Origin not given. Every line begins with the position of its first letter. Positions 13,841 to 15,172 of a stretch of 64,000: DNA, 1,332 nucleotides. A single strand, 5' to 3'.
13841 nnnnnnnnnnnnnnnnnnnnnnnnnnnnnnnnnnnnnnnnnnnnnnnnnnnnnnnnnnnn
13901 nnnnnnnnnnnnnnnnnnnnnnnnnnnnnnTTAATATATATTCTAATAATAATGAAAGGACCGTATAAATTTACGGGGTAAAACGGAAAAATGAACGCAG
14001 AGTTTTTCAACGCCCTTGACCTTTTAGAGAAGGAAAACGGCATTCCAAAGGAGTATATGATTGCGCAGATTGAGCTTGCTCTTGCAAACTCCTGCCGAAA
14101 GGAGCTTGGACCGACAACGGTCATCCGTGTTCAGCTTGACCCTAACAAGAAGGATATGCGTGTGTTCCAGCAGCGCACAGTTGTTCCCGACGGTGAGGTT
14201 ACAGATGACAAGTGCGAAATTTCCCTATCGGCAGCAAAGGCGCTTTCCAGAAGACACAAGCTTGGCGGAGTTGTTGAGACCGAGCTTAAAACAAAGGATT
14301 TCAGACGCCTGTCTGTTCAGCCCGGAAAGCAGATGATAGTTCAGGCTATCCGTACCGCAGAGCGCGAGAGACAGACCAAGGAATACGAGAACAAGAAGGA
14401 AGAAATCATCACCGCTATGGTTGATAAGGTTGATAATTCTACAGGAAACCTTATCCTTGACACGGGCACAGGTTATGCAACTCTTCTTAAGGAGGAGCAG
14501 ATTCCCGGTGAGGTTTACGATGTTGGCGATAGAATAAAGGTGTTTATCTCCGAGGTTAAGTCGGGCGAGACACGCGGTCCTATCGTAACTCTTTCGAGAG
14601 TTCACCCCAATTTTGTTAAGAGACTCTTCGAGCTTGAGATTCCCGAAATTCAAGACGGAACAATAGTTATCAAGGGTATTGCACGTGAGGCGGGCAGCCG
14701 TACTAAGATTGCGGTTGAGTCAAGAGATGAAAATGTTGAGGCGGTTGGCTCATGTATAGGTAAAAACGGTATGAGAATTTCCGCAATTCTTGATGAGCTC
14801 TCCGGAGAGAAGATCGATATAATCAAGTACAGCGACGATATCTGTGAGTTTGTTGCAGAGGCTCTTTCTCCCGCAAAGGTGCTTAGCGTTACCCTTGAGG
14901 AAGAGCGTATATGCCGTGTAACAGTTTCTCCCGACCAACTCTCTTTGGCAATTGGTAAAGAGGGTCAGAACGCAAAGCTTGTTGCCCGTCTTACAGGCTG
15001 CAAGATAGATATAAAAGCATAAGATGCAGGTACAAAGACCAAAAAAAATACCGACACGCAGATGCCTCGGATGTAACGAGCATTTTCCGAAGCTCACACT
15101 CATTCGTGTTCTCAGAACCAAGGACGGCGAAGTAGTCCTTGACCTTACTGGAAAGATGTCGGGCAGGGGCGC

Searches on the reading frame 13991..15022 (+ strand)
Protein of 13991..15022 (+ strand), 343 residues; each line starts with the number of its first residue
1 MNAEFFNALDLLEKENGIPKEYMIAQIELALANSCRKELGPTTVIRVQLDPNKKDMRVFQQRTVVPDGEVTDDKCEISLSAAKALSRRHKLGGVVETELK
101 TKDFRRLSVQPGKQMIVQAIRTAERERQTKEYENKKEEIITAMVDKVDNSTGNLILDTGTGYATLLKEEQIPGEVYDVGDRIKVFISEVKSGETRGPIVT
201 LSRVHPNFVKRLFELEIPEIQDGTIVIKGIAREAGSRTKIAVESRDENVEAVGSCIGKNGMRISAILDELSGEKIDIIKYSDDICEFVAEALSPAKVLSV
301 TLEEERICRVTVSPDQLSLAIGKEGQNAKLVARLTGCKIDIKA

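Call 11: search_protein_families(library=pfam, proteins=[window:13991-15022:+], max_evalue=0.01)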
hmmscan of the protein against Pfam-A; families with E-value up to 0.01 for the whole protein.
window:13991-15022:+ (343 aa): 6 families
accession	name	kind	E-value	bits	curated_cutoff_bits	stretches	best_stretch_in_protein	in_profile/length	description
PF08529.16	NusA_N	-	7.9e-32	110.4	23.8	1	4-126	1-119/119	NusA N-terminal domain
PF13184.12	KH_5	-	4e-28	97.8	27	1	234-301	1-68/69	NusA-like KH domain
PF00013.35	KH_1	-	1.8e-07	31.2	21.5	1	308-341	2-35/66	KH domain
PF13083.13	KH_KhpA-B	-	0.00037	20.8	32.1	0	287-329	6-52/73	KhpA/KhpB, KH domain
PF23095.1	KH_NusA_C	-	0.00084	19.8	34.2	0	311-341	4-34/59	Transcription termination/antitermination protein NusA, KH domain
PF07650.23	KH_2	-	0.0013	18.9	22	0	285-332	3-51/78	KH domain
